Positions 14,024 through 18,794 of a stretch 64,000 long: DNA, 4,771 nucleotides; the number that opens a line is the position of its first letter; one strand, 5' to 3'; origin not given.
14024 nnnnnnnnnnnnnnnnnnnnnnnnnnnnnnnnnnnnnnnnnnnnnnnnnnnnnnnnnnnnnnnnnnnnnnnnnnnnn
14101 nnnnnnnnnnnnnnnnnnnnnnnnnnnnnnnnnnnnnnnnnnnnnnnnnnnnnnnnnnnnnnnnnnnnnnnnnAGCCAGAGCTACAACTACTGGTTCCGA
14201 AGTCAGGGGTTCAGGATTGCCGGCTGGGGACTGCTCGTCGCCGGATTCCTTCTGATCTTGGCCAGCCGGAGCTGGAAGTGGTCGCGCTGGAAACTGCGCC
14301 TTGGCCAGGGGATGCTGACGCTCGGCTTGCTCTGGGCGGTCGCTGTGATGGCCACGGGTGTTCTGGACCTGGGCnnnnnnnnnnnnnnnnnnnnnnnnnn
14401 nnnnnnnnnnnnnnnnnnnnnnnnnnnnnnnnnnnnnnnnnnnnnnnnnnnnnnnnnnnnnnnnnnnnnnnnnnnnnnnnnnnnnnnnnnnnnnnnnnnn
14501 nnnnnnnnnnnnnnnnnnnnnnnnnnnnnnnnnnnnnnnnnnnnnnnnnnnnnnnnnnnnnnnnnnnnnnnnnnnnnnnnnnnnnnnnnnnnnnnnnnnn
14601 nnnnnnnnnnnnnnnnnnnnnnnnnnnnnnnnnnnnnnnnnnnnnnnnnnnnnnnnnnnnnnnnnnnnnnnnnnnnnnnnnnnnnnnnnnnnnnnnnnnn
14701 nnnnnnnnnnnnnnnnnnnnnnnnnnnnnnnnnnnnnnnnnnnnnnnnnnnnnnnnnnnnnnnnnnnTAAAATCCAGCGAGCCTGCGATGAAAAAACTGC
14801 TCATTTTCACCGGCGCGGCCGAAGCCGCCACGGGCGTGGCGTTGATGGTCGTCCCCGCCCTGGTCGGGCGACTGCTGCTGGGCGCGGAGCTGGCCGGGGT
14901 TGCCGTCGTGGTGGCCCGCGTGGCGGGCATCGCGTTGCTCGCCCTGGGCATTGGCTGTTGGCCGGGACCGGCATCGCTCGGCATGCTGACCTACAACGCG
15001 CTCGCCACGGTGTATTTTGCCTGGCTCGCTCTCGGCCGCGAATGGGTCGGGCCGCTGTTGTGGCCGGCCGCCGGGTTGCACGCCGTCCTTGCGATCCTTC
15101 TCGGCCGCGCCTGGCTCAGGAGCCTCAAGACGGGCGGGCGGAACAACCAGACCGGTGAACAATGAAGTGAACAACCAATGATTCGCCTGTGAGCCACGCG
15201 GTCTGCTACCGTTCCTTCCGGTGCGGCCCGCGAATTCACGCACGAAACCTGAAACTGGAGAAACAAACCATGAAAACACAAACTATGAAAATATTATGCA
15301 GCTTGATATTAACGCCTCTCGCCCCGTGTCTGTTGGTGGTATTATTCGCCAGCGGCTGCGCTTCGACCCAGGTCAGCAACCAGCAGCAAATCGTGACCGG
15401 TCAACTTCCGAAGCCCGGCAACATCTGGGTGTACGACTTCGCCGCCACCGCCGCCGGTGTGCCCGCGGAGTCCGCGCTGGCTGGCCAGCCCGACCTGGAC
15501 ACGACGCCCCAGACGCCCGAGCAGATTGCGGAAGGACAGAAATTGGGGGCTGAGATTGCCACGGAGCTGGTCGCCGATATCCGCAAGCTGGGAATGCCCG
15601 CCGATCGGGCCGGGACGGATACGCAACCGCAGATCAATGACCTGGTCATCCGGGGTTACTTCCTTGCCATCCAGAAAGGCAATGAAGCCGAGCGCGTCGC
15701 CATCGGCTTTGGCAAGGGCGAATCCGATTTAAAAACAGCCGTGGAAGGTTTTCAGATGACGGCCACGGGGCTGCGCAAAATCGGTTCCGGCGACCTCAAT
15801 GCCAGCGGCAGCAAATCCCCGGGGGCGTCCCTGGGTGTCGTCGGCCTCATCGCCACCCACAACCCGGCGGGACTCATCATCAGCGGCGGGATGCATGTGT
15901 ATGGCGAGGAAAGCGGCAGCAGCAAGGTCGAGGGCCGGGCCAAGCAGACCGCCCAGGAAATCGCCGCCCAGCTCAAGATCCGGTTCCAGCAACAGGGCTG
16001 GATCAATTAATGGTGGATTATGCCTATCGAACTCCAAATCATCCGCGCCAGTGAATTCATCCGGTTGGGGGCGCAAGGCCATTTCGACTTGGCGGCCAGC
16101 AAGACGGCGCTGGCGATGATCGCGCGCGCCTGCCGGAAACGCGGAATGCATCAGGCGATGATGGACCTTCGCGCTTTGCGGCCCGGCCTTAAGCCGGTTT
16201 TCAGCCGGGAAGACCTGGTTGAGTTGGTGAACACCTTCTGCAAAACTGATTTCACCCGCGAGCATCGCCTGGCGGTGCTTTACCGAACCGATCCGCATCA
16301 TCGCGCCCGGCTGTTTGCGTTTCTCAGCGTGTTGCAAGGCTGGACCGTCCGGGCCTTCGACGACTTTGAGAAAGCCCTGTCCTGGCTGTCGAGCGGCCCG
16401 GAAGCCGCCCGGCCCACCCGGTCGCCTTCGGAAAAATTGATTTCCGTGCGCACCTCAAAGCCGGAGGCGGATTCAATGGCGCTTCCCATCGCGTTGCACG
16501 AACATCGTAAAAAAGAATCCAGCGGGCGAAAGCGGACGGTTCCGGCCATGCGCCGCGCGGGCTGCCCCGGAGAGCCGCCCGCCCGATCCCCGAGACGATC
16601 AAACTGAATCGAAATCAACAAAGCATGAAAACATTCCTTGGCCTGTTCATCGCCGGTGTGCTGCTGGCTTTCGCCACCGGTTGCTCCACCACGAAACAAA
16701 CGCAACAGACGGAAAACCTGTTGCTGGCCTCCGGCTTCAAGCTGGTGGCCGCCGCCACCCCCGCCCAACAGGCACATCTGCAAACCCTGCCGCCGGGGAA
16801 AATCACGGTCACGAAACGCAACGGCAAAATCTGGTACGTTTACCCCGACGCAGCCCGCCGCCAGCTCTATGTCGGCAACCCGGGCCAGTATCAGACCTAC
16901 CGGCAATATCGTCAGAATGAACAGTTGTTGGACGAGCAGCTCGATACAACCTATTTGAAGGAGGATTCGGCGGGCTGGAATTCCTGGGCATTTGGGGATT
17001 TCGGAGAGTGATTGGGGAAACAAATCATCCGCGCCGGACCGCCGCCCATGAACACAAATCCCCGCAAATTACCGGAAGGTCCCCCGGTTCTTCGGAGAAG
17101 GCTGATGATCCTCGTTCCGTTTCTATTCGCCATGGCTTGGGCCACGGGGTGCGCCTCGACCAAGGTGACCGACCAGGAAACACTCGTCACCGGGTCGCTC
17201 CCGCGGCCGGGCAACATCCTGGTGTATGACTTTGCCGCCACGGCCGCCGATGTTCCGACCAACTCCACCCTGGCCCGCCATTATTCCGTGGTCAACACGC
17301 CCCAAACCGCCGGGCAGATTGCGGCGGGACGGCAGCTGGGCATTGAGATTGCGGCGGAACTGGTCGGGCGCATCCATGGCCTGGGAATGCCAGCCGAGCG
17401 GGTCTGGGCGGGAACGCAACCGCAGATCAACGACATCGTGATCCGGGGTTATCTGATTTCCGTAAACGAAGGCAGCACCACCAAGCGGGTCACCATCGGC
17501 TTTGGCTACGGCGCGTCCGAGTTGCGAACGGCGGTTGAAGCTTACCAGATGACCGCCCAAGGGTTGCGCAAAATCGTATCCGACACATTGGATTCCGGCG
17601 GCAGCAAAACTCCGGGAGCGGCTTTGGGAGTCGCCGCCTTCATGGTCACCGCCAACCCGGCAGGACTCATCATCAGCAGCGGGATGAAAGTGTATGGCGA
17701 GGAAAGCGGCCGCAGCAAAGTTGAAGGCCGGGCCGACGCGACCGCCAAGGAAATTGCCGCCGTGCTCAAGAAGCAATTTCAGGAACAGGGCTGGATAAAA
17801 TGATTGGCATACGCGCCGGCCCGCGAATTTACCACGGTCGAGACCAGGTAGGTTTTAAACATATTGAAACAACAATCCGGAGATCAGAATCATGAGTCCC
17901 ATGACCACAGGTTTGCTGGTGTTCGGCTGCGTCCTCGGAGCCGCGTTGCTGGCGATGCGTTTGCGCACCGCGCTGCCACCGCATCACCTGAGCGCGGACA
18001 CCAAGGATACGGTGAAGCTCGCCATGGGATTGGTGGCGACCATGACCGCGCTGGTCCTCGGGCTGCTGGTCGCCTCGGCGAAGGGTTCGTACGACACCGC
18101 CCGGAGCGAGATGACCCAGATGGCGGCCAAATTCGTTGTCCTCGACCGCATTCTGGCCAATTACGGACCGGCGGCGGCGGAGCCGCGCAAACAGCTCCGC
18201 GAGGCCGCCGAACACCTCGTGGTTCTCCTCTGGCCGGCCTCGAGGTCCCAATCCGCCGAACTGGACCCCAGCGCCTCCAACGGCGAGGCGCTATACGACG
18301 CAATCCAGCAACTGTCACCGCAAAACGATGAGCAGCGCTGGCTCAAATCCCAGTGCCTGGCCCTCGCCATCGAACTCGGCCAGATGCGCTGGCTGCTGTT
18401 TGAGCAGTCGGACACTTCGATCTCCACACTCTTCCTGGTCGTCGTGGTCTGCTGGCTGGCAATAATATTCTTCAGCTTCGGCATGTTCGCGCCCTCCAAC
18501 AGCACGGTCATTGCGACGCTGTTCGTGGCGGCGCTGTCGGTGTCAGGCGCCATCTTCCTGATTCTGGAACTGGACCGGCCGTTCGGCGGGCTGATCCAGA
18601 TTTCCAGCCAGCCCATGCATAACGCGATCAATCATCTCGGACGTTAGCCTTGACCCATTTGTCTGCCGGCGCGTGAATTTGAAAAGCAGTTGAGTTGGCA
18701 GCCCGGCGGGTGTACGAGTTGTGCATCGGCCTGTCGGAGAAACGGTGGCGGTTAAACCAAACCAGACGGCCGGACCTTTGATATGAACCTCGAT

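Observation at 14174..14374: In-frame 201-nt insertion encoding two TM-like helices inside the C-terminal domain of a secreted sulfatase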

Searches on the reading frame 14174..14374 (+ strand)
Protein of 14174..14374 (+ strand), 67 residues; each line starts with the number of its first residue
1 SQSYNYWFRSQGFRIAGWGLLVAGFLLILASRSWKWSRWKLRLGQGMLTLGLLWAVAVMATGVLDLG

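Call 38: find_homologous_proteins(query=A4, max_evalue=0.001)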
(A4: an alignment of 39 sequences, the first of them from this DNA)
Query A4 (39 sequences) (67 aa, profile of the alignment): 1 proteins with E <= 0.001 among 6701 candidates.
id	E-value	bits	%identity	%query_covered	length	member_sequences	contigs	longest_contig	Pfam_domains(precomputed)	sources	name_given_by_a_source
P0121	3.9e-18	83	34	100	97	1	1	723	-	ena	-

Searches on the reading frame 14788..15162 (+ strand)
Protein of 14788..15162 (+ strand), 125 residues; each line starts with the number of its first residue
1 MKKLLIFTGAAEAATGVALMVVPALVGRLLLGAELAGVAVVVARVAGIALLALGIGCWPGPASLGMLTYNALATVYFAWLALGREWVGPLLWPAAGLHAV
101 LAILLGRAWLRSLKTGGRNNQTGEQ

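Call 58: search_protein_families(library=pfam, proteins=[window:14788-15162:+], max_evalue=0.01)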
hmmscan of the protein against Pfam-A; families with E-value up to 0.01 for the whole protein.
window:14788-15162:+ (125 aa): 0 families

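Call 60: search_protein_families(library=ncbifam, proteins=[window:14788-15162:+], max_evalue=0.001)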
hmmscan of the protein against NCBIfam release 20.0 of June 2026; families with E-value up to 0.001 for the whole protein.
window:14788-15162:+ (125 aa): 0 families
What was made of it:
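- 14788..15165 (+): Conserved small membrane protein (125 aa, about four hydrophobic segments, no Pfam or NCBIfam family), 17 nt downstream of the sulfatase. Possible membrane partner; its role is not established. No family hits (calls 58, 60).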

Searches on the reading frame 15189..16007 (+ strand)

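Call 58: search_protein_families(library=pfam, proteins=[window:15189-16007:+], max_evalue=0.01)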
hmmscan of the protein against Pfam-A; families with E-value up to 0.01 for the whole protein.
window:15189-16007:+ (273 aa): 1 family
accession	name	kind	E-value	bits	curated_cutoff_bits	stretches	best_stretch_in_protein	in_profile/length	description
PF14366.11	DUF4410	-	8.1e-18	65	26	1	79-213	1-109/120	Domain of unknown function (DUF4410)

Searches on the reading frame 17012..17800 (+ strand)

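Call 58: search_protein_families(library=pfam, proteins=[window:17012-17800:+], max_evalue=0.01)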
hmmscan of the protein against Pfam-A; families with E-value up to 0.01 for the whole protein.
window:17012-17800:+ (263 aa): 1 family
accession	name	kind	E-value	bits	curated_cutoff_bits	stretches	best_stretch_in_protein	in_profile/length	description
PF14366.11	DUF4410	-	2.8e-17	63.3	26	1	69-213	1-119/120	Domain of unknown function (DUF4410)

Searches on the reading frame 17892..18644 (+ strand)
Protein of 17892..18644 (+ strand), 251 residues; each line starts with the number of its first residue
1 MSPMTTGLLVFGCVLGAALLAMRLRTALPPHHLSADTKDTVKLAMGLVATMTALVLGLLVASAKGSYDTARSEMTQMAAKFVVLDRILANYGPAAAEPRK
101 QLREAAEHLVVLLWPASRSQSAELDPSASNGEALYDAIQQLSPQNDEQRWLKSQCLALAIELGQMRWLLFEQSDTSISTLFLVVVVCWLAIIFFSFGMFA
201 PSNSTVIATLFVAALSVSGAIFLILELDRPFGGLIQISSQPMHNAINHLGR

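Call 58: search_protein_families(library=pfam, proteins=[window:17892-18644:+], max_evalue=0.01)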
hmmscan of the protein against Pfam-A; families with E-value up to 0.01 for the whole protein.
window:17892-18644:+ (251 aa): 1 family
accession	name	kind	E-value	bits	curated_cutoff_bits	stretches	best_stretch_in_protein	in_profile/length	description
PF14023.12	Bestrophin-like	-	7.1e-36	124.4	32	1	13-242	2-232/232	Bestrophin-like domain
